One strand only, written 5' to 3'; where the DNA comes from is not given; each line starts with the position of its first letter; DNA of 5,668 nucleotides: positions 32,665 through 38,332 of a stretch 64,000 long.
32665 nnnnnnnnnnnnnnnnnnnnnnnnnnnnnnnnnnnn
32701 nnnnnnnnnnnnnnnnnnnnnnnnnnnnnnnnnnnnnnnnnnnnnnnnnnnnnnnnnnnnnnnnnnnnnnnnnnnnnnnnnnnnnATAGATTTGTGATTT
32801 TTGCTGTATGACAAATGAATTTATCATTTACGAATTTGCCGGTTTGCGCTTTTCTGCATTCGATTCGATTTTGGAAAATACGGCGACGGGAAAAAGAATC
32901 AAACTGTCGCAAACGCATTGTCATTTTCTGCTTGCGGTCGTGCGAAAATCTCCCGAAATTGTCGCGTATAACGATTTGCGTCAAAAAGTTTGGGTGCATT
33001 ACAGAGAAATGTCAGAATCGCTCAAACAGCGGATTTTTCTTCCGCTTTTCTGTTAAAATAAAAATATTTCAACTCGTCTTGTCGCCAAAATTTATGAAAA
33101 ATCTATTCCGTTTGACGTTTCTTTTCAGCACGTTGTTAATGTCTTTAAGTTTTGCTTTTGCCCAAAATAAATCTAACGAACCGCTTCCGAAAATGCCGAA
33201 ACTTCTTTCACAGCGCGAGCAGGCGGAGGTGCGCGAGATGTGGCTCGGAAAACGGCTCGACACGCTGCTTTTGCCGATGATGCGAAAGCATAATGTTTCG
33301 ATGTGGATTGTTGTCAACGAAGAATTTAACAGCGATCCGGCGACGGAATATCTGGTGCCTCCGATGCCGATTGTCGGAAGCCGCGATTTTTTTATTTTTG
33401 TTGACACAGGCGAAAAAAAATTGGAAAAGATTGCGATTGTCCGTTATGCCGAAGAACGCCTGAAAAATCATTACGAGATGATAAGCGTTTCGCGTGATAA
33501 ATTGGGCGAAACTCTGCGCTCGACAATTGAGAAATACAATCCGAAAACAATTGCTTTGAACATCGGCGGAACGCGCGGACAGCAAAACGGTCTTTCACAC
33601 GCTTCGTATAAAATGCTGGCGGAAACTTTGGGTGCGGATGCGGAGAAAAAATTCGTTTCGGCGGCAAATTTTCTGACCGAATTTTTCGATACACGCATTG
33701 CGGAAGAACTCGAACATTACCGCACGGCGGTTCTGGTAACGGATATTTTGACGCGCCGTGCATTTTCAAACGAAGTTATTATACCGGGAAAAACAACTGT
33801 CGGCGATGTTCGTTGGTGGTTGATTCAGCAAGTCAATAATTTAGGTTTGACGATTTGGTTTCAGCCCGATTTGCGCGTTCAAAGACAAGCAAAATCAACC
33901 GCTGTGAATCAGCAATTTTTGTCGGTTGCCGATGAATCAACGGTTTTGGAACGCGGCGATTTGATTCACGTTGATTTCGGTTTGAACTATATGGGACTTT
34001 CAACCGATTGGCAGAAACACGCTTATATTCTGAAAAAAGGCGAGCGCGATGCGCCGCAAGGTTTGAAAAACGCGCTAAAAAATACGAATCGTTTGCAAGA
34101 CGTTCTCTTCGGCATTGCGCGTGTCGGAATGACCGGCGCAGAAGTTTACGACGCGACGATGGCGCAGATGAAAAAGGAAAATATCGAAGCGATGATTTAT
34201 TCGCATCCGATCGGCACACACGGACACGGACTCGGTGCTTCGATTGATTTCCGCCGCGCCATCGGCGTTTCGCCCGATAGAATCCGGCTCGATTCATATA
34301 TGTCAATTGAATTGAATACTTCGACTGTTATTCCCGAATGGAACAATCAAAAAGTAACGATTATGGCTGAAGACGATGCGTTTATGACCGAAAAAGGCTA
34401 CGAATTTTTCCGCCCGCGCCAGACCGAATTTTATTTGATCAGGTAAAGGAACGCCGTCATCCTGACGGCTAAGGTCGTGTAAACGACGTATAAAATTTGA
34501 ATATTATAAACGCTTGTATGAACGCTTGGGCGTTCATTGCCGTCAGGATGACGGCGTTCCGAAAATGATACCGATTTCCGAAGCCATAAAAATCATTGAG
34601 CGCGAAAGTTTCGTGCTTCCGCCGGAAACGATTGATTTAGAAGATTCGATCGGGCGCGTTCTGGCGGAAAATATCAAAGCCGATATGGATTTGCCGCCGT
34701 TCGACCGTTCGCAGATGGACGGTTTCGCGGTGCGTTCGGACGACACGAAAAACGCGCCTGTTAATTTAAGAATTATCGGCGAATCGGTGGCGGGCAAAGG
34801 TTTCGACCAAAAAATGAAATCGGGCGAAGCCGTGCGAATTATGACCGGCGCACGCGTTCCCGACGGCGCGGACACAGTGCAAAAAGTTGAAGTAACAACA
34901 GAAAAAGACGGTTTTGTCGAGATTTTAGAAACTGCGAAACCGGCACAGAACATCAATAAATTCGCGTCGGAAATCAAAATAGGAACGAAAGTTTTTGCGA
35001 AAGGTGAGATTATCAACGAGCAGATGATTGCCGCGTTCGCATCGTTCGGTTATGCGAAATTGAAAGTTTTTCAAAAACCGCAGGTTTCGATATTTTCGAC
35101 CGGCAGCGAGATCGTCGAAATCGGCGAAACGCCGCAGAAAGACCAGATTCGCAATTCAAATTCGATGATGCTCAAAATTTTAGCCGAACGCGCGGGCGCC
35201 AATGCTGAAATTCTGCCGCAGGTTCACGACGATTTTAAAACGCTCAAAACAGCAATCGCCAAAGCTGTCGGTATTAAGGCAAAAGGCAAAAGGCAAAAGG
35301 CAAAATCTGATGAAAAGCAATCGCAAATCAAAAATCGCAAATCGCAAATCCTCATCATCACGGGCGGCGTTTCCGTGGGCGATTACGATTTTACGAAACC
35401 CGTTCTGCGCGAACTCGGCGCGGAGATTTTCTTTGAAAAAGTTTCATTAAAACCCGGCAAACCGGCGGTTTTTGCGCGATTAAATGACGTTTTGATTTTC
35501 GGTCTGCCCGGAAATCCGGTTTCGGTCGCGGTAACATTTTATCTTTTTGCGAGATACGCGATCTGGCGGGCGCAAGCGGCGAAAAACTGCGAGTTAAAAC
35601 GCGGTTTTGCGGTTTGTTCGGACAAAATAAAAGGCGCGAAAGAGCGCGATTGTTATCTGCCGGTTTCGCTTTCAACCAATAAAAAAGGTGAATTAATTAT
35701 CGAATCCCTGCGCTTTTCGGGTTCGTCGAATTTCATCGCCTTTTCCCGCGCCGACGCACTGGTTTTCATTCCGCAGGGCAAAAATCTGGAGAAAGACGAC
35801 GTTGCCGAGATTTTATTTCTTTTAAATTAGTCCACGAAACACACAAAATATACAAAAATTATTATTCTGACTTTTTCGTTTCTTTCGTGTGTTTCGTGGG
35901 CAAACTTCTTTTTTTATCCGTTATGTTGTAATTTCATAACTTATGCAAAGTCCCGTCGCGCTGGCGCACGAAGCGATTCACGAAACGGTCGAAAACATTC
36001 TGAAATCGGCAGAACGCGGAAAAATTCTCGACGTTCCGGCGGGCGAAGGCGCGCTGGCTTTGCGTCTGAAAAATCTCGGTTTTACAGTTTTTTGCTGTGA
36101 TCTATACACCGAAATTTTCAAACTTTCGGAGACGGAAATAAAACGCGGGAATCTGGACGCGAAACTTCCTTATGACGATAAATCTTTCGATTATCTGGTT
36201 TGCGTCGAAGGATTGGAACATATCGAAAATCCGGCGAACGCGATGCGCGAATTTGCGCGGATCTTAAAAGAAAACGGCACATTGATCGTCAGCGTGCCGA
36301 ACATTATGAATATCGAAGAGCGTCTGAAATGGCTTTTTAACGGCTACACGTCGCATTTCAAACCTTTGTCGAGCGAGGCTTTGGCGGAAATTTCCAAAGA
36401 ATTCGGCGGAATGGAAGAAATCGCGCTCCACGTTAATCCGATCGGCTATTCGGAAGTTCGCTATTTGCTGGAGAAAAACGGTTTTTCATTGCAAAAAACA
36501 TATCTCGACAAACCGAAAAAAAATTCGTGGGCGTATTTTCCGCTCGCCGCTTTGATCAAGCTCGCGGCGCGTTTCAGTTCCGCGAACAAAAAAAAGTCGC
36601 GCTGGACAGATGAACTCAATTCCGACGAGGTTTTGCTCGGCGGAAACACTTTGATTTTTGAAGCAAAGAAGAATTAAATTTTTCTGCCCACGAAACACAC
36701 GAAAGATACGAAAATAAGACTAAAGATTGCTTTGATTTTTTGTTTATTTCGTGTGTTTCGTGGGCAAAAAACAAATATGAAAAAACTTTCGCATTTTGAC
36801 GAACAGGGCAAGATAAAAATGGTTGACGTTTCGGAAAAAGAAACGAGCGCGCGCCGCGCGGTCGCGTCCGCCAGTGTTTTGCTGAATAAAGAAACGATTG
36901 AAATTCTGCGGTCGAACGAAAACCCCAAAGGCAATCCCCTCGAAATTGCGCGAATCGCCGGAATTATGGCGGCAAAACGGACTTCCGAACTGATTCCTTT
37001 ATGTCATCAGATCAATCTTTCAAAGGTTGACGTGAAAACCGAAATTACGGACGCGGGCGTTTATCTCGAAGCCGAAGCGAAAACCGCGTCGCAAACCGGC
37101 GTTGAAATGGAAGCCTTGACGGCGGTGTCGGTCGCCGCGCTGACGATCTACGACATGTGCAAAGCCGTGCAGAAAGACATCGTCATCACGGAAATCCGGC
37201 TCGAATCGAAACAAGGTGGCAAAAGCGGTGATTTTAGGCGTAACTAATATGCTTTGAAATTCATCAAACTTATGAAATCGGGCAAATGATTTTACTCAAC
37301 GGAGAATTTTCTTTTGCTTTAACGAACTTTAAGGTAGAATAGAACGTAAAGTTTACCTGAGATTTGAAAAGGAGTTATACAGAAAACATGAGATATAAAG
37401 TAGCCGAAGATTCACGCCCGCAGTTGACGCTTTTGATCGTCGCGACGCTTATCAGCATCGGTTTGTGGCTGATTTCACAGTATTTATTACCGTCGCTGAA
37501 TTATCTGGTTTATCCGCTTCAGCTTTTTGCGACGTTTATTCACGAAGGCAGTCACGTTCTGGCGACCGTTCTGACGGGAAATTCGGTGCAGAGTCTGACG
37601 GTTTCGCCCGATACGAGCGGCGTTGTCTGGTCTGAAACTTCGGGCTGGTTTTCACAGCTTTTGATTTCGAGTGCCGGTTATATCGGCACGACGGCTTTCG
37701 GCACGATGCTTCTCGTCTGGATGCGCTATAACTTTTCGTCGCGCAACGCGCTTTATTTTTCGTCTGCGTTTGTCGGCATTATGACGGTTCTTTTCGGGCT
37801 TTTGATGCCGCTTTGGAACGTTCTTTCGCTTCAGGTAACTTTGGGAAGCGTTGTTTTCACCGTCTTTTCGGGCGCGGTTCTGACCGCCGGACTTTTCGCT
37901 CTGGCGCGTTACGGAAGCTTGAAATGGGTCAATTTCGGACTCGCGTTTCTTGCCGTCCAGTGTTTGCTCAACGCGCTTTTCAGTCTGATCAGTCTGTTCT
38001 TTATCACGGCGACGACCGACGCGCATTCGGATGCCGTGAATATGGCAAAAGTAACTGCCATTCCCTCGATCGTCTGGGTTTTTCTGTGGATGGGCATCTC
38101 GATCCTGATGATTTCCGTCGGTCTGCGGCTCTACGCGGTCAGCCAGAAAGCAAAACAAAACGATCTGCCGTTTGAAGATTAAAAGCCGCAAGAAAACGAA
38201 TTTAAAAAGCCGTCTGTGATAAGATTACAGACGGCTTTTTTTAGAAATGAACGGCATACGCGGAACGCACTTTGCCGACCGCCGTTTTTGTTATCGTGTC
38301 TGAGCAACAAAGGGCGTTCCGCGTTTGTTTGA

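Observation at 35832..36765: Family A palindromic elements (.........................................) bracket a methyltransferase gene inserted between moeA and moaC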

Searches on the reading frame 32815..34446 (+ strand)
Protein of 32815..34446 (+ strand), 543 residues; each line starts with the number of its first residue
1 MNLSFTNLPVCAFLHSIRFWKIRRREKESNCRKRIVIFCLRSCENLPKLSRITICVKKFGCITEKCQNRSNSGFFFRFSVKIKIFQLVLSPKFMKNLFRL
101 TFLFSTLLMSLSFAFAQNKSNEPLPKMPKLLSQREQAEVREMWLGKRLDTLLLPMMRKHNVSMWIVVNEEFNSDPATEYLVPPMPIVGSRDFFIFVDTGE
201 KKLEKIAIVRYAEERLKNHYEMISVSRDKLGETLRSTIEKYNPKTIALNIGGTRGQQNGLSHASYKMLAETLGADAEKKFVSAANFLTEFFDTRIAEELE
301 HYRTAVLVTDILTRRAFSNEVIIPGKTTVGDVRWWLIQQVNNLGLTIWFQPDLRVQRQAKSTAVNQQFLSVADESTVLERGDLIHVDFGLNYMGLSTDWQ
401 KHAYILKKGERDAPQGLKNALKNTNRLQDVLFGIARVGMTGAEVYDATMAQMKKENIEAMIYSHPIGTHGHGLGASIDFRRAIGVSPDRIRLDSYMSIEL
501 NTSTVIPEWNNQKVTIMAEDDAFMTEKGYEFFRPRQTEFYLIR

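Call 15: search_protein_families(library=pfam, proteins=[window:32815-34446:+])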
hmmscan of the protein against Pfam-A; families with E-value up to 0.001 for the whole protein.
window:32815-34446:+ (543 aa): 1 family
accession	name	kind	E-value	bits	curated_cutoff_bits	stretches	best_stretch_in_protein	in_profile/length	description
PF00557.29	Peptidase_M24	-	3e-09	37.4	23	1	364-526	57-208/208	Metallopeptidase family M24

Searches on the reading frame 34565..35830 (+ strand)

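Call 15: search_protein_families(library=pfam, proteins=[window:34565-35830:+])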
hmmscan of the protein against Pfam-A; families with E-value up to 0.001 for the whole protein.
window:34565-35830:+ (421 aa): 3 families
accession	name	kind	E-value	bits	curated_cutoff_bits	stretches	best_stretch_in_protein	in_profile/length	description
PF03453.22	MoeA_N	-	4.9e-41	140.5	30.8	1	2-162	1-160/160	MoeA N-terminal region (domain I and II)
PF00994.29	MoCF_biosynth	-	1.2e-24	87.1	26.6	2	257-331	53-140/144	Probable molybdopterin binding domain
PF03454.20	MoeA_C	-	1.9e-12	47.6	22.1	1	349-417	2-70/72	MoeA C-terminal region (domain IV)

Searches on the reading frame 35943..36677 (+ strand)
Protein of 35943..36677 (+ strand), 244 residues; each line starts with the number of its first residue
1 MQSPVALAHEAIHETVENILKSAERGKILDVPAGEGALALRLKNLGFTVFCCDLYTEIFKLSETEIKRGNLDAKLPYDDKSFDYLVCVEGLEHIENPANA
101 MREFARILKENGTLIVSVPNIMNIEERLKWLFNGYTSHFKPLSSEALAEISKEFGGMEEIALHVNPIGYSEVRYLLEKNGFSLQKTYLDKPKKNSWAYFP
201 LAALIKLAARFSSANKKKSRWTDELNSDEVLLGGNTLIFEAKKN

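Call 15: search_protein_families(library=pfam, proteins=[window:35943-36677:+])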
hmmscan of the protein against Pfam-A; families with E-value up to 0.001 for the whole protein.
window:35943-36677:+ (244 aa): 8 families
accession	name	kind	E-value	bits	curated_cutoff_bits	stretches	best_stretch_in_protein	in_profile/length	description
PF13489.12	Methyltransf_23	-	2.8e-16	60.1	27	1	13-155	10-158/164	Methyltransferase domain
PF08241.18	Methyltransf_11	-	2.3e-15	57.4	21.2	1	29-116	1-95/95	Methyltransferase domain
PF13649.12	Methyltransf_25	-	5.9e-10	40.2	27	1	28-112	1-97/97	Methyltransferase domain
PF13847.12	Methyltransf_31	-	1.2e-08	35.2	27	1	60-129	42-116/145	Methyltransferase domain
PF01209.24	Ubie_methyltran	-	6.7e-08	32.6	20.1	1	9-181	32-213/233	ubiE/COQ5 methyltransferase family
PF08242.18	Methyltransf_12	-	1.8e-07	32.2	30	1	29-114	1-98/98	Methyltransferase domain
PF07021.18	MetW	-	2.8e-06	27.6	21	1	16-138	7-129/193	Methionine biosynthesis protein MetW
PF05148.21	Methyltransf_8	-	2.9e-05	24.5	27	1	11-117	59-157/219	Hypothetical methyltransferase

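Call 25: find_related_loci(query=window:35943-36674:+, collection=genome_contigs, flank=1500)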
Query window:35943-36674:+ (244 aa) in genome_contigs; peptide patterns used: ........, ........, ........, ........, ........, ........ (x = any residue, [..] = any of these).
123 stretches matched a pattern; 57 encode a relative of the query (tblastn E <= 1e-3); 57 distinct loci.
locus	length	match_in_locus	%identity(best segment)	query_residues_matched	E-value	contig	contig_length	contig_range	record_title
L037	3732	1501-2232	86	1-244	2e-147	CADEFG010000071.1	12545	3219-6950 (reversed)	MAG: uncultured Acidobacteria bacterium isolate Acidobacteria sp. RBC039 genome assembly, contig: MAG039_71, whole genom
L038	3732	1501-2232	86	1-244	5e-146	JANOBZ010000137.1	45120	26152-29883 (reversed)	MAG: Acidobacteriota bacterium isolate VAR_17_metabat_90 VAR_17_k141_1045334, whole genome shotgun sequence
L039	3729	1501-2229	86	1-243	4e-146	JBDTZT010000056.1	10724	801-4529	MAG: Actinomycetota bacterium isolate cluster4_bin.173 NODE_16388_length_10724_cov_5.449714, whole genome shotgun sequen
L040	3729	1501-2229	86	1-243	2e-145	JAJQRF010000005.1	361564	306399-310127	MAG: Pyrinomonadaceae bacterium isolate cam-2 NODE_131_length_361564_cov_9.648455, whole genome shotgun sequence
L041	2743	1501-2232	86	1-244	2e-148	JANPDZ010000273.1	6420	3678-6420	MAG: Acidobacteriota bacterium isolate VAR_78_metabat_320 VAR_78_k141_42686, whole genome shotgun sequence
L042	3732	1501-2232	85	1-244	4e-143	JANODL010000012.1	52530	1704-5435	MAG: Acidobacteriota bacterium isolate VAR_17_metabat_128 VAR_17_k141_2672255, whole genome shotgun sequence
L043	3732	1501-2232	84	1-244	3e-142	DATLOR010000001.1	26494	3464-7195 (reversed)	MAG TPA_asm: Pyrinomonadaceae bacterium isolate SMAG_U13831 k141_391015, whole genome shotgun sequence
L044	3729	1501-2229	82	1-243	4e-140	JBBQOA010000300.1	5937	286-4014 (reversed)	MAG: Pyrinomonadales bacterium isolate Co_metawrap_249 Cmw_249_k141_7818662_length_5937_cov_6.0000, whole genome shotgun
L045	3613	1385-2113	81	1-243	8e-137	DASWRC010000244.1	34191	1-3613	MAG TPA_asm: Pyrinomonadaceae bacterium isolate SMAG_U3511 k141_283153, whole genome shotgun sequence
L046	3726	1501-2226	81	2-243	2e-133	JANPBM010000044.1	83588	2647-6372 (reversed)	MAG: Acidobacteriota bacterium isolate VAR_78_metabat_75 VAR_78_k141_4525960, whole genome shotgun sequence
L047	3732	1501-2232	76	1-244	7e-130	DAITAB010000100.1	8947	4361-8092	MAG TPA_asm: Pyrinomonadaceae bacterium isolate CTOTU26101 NODE_5071_length_8947_cov_4.976271, whole genome shotgun sequ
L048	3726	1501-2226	76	2-243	1e-125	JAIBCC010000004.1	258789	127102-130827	MAG: Pyrinomonadaceae bacterium isolate SSF56 NODE_397_length_258789_cov_31.683371, whole genome shotgun sequence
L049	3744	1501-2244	73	1-244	6e-124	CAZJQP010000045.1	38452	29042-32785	MAG TPA_asm: uncultured Blastocatellaceae bacterium isolate SRP189682_co1_493 genome assembly, contig: NODE_1385_length_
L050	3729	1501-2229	73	1-243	9e-124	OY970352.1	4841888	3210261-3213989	MAG: uncultured Acidobacteriota bacterium isolate MFD01916.bin.c.5 genome assembly, chromosome: 1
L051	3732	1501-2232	72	1-244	7e-124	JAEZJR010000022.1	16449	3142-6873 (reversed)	MAG: Acidobacteria bacterium isolate OH_CDB_243 k127_1151887, whole genome shotgun sequence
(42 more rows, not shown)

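Call 63: search_protein_families(library=ncbifam, proteins=[window:35943-36674:+], max_evalue=0.01)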
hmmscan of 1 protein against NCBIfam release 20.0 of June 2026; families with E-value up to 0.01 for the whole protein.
window:35943-36674:+ (244 aa): 27 families (the best 25 are shown)
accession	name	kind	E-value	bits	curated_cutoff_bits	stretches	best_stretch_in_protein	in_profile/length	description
NF045667.1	MTase_DVU1556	equivalog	9.1e-12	44.9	155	1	19-117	17-120/213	DVU_1556 family methyltransferase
TIGR01934.1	MenG_MenH_UbiE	subfamily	1.7e-11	43.9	158.35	1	15-153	31-177/223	ubiquinone/menaquinone biosynthesis methyltransferase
NF001241.0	PRK00216.1-2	equivalog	1e-10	41.7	327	1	15-118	42-149/231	demethylmenaquinone methyltransferase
TIGR01983.1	UbiG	equivalog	1.7e-10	40.6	102.95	1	12-120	37-155/228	bifunctional 2-polyprenyl-6-hydroxyphenol methylase/3-demethylubiquinol 3-O-methyltransferase UbiG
NF004452.0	PRK05785.1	equivalog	3.2e-08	33.3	207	1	14-162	40-188/228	hypothetical protein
TIGR02752.1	MenG_heptapren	equivalog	4.9e-08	32.8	419.85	1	60-182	94-212/231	demethylmenaquinone methyltransferase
NF001243.0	PRK00216.1-4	equivalog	8.7e-08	31.8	235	1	60-182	96-214/237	demethylmenaquinone methyltransferase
TIGR02081.1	metW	equivalog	1.3e-07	31.3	189.5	1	24-136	13-127/194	methionine biosynthesis protein MetW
NF001244.0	PRK00216.1-5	equivalog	2.7e-07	30.1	216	1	17-149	41-185/236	bifunctional demethylmenaquinone methyltransferase/2-methoxy-6-polyprenyl-1,4-benzoquinol methylase UbiE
NF001242.0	PRK00216.1-3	equivalog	7.4e-07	28.8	351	1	21-117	66-176/258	bifunctional demethylmenaquinone methyltransferase/2-methoxy-6-polyprenyl-1,4-benzoquinol methylase UbiE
NF051855.1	GlySarMtaseBact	equivalog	2e-06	27.6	350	1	18-189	47-237/259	glycine/sarcosine N-methyltransferase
NF052510.1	methyltran_MpqE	exception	2.3e-06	27.1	335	1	13-141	36-175/234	methyl-plastoquinone biosynthesis methyltransferase MpqE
NF001240.0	PRK00216.1-1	equivalog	4.4e-06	25.9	378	1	73-163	125-215/251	bifunctional demethylmenaquinone methyltransferase/2-methoxy-6-polyprenyl-1,4-benzoquinol methylase UbiE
TIGR02072.1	BioC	equivalog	1.2e-05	25.2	184.95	1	20-126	31-142/244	malonyl-ACP O-methyltransferase BioC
NF008264.0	PRK11036.1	equivalog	1.2e-05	24.9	366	1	13-75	31-95/261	tRNA uridine 5-oxyacetic acid(34) methyltransferase CmoM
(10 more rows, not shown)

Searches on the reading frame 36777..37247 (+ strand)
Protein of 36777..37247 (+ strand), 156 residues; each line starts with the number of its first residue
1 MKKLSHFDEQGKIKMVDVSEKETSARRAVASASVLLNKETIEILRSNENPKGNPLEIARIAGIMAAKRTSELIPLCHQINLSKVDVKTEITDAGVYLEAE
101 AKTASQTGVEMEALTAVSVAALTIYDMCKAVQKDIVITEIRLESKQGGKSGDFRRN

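Call 15: search_protein_families(library=pfam, proteins=[window:36777-37247:+])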
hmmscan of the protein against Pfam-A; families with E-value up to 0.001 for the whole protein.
window:36777-37247:+ (156 aa): 1 family
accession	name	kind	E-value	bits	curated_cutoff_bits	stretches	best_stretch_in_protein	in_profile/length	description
PF01967.27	MoaC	-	1.7e-55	187.2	27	1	15-148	1-136/136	MoaC family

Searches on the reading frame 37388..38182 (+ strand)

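Call 15: search_protein_families(library=pfam, proteins=[window:37388-38182:+])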
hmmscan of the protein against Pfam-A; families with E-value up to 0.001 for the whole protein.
window:37388-38182:+ (264 aa): 1 family
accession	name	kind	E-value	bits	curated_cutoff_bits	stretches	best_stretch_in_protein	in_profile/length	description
PF13398.12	Peptidase_M50B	-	5.4e-28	98.5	26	1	31-244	14-200/201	Peptidase M50B-like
